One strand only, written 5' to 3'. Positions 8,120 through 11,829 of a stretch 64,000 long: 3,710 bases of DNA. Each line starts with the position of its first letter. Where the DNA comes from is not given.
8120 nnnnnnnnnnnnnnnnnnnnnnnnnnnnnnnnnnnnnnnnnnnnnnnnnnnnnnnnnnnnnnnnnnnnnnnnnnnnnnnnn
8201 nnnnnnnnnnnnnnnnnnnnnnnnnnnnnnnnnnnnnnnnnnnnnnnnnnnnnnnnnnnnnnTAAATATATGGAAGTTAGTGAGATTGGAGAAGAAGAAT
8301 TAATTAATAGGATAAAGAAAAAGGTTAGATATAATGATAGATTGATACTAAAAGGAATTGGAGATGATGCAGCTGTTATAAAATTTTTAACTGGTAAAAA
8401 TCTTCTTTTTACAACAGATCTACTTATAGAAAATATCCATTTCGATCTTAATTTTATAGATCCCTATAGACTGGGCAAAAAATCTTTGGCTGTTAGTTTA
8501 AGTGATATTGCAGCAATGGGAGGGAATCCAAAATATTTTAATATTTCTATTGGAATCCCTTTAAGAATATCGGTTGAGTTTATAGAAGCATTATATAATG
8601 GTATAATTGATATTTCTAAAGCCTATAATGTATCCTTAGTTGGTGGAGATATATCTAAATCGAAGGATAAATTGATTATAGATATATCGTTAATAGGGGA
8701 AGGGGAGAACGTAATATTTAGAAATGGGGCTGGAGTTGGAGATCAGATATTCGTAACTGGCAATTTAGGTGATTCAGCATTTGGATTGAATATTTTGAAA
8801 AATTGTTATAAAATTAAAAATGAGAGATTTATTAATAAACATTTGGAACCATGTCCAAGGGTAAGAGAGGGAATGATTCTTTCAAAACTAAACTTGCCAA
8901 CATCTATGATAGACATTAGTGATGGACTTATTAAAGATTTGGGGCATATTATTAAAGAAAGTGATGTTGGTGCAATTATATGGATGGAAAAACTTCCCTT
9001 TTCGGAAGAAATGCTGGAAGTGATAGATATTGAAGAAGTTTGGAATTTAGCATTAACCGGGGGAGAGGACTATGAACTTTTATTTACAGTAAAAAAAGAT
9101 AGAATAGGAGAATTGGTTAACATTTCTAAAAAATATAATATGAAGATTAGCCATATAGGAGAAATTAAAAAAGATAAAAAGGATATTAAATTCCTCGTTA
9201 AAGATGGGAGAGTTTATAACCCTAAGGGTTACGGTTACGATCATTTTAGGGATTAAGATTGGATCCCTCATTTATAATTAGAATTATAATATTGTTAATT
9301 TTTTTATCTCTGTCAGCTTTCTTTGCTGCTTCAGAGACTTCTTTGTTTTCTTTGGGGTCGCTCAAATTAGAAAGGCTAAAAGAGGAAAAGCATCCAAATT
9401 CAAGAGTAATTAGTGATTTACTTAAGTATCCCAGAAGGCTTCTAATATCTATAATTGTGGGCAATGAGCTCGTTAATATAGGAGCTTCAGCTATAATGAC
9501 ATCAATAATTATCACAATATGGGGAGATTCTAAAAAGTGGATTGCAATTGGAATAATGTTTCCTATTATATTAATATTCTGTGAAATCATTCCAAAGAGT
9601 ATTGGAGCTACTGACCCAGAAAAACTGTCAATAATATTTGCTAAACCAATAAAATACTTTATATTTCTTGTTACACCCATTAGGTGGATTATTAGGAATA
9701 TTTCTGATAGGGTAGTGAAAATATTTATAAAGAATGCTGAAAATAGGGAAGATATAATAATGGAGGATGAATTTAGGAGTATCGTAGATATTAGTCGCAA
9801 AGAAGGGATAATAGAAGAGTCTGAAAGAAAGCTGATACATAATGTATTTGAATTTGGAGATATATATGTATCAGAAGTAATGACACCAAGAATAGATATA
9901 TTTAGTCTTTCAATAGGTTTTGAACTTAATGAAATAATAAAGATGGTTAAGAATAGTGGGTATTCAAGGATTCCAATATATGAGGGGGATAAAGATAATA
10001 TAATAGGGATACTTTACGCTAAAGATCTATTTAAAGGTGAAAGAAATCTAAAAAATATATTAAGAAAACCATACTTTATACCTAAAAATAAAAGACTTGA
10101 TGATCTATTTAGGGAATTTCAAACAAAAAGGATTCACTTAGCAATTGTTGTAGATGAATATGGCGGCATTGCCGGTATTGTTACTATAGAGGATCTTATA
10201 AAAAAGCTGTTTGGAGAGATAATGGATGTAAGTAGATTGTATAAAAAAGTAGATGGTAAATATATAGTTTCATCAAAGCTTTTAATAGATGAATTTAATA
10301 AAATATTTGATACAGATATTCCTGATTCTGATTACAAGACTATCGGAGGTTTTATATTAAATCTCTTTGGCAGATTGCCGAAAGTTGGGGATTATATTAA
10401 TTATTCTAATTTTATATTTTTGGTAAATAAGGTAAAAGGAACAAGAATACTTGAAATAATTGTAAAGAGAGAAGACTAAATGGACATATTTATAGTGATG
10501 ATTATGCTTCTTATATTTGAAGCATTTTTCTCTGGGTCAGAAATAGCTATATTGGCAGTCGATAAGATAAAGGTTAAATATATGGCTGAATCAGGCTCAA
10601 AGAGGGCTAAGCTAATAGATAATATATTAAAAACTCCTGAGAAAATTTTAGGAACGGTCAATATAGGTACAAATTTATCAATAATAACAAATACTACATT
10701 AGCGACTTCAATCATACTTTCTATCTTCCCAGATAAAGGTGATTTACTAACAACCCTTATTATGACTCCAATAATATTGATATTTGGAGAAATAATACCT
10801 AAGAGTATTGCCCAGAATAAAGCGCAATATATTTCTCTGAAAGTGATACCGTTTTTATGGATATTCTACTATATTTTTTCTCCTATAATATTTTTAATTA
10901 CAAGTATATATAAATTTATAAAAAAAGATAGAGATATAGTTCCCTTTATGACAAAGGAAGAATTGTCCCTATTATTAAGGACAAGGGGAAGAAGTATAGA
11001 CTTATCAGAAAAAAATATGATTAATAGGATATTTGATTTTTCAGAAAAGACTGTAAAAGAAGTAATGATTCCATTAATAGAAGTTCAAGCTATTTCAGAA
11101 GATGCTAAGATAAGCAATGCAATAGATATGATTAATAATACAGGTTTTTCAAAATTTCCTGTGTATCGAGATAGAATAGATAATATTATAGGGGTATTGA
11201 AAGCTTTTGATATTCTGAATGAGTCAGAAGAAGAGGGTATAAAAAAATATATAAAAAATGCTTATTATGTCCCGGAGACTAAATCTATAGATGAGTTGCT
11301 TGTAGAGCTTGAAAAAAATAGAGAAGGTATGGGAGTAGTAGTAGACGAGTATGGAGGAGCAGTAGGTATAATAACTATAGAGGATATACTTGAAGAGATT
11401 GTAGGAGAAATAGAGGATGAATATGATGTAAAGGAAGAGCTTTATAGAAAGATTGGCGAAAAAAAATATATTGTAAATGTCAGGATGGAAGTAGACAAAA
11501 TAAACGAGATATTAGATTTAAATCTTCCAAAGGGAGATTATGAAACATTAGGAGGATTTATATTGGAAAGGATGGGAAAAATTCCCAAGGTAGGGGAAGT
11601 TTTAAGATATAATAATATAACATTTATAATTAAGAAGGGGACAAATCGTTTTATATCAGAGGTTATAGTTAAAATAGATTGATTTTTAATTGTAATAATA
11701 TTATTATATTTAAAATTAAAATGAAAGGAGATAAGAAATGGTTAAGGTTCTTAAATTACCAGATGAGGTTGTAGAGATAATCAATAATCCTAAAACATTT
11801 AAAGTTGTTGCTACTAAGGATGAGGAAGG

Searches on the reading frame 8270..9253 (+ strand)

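Call 90: search_protein_families(library=pfam, proteins=[window:8270-9253:+], max_evalue=0.00001)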
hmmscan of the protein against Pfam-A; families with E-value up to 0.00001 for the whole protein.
window:8270-9253:+ (328 aa): 2 families
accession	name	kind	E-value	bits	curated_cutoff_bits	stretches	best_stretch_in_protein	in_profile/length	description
PF00586.29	AIRS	-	4.4e-27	95.2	24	1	31-144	1-111/112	AIR synthase related protein, N-terminal domain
PF02769.27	AIRS_C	-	5.6e-09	36.8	23.1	1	156-304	2-150/156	AIR synthase related protein, C-terminal domain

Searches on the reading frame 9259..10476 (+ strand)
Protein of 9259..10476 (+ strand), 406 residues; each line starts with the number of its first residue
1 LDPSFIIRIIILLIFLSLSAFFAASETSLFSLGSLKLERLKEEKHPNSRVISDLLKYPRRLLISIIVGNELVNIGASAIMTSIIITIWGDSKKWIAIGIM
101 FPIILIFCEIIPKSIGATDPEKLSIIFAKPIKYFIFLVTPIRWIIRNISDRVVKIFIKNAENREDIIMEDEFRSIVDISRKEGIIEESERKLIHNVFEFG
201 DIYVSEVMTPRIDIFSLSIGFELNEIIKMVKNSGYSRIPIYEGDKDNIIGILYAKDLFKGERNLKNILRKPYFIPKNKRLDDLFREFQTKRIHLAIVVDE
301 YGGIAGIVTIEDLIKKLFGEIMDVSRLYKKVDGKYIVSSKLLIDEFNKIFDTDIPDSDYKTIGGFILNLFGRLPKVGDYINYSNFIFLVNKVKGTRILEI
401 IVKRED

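Call 90: search_protein_families(library=pfam, proteins=[window:9259-10476:+], max_evalue=0.00001)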
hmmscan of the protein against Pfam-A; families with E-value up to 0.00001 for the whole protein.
window:9259-10476:+ (406 aa): 3 families
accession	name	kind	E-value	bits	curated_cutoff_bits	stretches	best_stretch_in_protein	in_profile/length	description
PF01595.25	CNNM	-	2.8e-47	161.1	28.4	1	10-189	1-181/181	Cyclin M transmembrane N-terminal domain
PF03471.22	CorC_HlyC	-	1.1e-20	73.9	27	1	332-405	5-80/81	Transporter associated domain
PF00571.33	CBS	-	3.4e-18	66.1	24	2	267-318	4-56/57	CBS domain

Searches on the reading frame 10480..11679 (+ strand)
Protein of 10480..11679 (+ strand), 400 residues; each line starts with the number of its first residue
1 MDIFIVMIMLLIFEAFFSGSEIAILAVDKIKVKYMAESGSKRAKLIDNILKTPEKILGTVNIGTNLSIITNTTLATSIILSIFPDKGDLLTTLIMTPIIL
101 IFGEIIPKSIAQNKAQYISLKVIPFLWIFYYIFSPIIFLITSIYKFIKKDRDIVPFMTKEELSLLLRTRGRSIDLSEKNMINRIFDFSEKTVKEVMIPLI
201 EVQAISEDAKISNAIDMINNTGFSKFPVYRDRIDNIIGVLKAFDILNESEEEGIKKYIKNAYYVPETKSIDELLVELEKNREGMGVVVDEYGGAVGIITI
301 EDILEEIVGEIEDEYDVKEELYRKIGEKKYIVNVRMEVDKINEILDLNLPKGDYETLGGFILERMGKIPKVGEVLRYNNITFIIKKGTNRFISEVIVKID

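Call 90: search_protein_families(library=pfam, proteins=[window:10480-11679:+], max_evalue=0.00001)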
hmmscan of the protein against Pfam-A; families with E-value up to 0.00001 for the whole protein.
window:10480-11679:+ (400 aa): 3 families
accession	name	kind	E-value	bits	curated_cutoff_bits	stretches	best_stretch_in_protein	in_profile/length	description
PF01595.25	CNNM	-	2e-40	138.8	28.4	1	5-172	1-174/181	Cyclin M transmembrane N-terminal domain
PF03471.22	CorC_HlyC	-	3.3e-20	72.3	27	1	324-399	2-79/81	Transporter associated domain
PF00571.33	CBS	-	8.5e-16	58.5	24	1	259-308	7-56/57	CBS domain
